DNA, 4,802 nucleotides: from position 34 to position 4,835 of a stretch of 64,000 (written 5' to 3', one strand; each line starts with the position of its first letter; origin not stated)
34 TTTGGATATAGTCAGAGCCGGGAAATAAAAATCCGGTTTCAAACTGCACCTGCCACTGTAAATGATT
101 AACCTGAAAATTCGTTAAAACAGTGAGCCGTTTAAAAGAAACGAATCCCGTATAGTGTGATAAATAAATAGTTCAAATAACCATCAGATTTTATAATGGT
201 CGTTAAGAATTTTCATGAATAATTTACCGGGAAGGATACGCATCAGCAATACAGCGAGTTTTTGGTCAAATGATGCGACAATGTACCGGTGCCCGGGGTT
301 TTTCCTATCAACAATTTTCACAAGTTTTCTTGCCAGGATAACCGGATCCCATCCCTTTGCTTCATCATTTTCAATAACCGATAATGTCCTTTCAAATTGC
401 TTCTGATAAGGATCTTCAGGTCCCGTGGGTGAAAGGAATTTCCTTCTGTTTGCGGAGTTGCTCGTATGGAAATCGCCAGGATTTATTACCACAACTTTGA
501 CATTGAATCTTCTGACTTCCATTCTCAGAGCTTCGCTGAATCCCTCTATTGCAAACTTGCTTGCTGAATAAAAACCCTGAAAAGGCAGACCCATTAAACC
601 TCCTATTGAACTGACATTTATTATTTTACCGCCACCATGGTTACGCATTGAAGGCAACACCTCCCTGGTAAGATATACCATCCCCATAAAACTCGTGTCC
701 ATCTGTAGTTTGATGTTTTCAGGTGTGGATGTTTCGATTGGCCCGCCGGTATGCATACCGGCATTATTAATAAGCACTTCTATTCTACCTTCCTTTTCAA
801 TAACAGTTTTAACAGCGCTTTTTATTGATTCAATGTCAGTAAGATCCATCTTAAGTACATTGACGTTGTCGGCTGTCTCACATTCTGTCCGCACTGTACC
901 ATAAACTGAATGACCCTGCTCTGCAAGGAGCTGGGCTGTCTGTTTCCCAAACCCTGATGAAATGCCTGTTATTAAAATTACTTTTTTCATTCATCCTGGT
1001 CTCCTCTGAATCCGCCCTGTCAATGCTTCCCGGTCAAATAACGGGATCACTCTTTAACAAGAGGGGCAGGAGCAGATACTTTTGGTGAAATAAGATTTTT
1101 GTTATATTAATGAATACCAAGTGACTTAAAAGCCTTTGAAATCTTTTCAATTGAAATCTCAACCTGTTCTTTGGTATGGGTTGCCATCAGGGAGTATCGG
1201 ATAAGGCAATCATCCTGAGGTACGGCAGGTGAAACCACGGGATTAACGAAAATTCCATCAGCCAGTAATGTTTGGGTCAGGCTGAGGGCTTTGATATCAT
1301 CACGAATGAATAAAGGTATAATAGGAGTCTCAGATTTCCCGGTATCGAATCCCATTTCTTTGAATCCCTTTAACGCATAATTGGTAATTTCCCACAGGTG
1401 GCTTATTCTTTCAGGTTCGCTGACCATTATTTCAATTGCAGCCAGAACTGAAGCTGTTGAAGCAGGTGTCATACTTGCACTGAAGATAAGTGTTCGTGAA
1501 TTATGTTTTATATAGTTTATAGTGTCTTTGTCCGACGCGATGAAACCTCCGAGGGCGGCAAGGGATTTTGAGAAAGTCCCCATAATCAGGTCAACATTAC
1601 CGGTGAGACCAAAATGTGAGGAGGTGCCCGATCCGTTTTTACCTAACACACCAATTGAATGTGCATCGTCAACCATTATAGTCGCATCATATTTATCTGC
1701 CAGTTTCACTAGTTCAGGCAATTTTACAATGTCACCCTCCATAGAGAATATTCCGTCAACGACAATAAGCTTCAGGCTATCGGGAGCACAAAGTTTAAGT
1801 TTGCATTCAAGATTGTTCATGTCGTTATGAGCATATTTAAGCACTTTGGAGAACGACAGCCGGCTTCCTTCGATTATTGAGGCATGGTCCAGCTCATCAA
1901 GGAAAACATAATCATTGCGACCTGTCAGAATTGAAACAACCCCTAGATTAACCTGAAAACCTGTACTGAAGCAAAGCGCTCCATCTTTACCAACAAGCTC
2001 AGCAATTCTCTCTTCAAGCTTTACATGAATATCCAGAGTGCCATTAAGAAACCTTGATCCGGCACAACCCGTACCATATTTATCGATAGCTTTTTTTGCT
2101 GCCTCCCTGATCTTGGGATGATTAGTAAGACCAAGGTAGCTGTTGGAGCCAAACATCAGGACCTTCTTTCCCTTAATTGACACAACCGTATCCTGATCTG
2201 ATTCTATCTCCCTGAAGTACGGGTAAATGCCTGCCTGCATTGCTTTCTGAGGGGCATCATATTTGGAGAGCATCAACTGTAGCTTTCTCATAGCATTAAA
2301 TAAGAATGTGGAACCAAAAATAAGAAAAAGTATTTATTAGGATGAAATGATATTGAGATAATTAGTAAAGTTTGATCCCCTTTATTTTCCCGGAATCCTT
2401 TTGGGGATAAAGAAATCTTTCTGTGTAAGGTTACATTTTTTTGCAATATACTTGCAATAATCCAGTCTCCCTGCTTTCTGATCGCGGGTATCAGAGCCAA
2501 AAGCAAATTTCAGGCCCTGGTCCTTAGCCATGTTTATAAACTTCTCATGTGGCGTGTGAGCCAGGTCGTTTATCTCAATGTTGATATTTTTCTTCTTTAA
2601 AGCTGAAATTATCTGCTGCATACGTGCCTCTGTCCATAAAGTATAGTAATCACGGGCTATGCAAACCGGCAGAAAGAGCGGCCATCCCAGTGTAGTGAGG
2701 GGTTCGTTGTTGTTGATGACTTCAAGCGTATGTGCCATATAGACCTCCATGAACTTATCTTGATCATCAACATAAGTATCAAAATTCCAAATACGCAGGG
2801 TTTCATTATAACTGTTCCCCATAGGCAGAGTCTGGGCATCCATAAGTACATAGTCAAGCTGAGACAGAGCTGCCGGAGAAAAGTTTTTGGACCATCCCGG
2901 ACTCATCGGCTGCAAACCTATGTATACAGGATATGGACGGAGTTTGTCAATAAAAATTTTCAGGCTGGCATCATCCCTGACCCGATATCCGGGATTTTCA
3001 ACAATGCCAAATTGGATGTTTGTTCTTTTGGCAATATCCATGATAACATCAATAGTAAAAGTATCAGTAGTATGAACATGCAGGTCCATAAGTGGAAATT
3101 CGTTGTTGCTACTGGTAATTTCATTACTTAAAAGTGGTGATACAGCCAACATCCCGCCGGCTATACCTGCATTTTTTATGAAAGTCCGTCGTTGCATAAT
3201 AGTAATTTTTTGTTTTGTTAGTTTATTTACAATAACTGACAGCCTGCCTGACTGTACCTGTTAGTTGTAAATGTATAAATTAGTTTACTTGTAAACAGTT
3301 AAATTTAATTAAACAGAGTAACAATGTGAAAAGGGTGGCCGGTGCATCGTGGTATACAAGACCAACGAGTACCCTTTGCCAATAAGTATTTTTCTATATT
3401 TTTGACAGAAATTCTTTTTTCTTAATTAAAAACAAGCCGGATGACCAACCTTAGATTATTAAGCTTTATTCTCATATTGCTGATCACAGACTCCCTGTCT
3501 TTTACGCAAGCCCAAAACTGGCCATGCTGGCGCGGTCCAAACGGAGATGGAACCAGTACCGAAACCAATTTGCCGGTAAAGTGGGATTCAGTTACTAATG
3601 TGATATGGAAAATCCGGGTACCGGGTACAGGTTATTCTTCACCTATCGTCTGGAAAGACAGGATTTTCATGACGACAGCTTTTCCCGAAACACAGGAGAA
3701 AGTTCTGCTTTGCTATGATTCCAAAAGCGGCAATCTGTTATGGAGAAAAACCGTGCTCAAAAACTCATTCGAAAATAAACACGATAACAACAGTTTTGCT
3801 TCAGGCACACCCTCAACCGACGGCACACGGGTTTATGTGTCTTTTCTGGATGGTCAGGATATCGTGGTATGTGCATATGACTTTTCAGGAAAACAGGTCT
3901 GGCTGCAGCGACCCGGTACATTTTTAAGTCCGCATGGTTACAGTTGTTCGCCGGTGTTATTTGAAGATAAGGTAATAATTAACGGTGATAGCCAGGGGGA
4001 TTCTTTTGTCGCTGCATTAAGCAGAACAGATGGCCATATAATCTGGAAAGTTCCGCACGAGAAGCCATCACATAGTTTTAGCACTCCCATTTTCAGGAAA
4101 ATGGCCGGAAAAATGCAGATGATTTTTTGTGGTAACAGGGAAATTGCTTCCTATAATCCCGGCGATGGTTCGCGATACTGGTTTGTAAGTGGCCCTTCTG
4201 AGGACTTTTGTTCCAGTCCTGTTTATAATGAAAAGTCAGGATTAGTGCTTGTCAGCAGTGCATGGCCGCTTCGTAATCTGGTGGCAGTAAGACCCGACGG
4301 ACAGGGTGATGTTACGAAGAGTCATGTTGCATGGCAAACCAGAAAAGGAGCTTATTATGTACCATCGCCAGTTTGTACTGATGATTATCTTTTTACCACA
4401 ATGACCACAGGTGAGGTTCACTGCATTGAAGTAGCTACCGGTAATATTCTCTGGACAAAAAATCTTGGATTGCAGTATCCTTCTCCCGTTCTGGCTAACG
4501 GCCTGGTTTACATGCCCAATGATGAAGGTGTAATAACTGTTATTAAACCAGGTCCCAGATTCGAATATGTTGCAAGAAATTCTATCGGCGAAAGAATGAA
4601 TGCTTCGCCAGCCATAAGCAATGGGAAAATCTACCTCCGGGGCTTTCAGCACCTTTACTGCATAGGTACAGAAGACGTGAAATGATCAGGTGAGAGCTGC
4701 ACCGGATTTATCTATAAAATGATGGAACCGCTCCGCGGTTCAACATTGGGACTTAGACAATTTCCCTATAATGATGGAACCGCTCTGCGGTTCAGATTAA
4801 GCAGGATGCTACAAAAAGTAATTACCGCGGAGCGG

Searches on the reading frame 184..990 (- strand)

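Call 76: search_protein_families(library=pfam, proteins=[window:184-990:-], max_evalue=0.00001)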
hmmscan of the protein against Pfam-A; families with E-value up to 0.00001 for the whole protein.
window:184-990:- (268 aa): 5 families
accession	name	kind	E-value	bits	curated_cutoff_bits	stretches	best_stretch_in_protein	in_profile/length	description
PF00106.31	adh_short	-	2.6e-48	164.5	26.6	1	3-184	1-192/195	short chain dehydrogenase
PF13561.12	adh_short_C2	-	2e-31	109.8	27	1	9-183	1-185/236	Enoyl-(Acyl carrier protein) reductase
PF08659.16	KR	-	7.9e-11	42.6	22.6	1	5-157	3-165/180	KR domain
PF01370.27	Epimerase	-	1.2e-06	28.5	20.9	1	5-128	1-115/240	NAD dependent epimerase/dehydratase family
PF08643.16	DUF1776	-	2.3e-06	27.7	25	1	81-204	104-239/294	Fungal family of unknown function (DUF1776)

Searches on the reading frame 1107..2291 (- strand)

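Call 76: search_protein_families(library=pfam, proteins=[window:1107-2291:-], max_evalue=0.00001)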
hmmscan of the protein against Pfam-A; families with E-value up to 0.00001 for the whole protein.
window:1107-2291:- (394 aa): 1 family
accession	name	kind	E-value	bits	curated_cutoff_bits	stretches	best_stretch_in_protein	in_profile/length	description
PF00155.27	Aminotran_1_2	-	1.4e-52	179.5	19.7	1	43-384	2-361/361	Aminotransferase class I and II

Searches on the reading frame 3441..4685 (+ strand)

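Call 76: search_protein_families(library=pfam, proteins=[window:3441-4685:+], max_evalue=0.00001)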
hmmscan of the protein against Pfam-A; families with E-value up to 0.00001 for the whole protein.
window:3441-4685:+ (414 aa): 2 families
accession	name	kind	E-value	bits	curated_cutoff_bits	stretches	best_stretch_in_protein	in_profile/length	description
PF13360.13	PQQ_2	-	2.5e-30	106.3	27.6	1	88-339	4-232/233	Outer membrane protein assembly factor BamB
PF13570.13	Beta-prop_ACSF4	-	1.5e-15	57.9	133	1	52-265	123-313/329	Beta-alanine-activating enzyme, beta-propeller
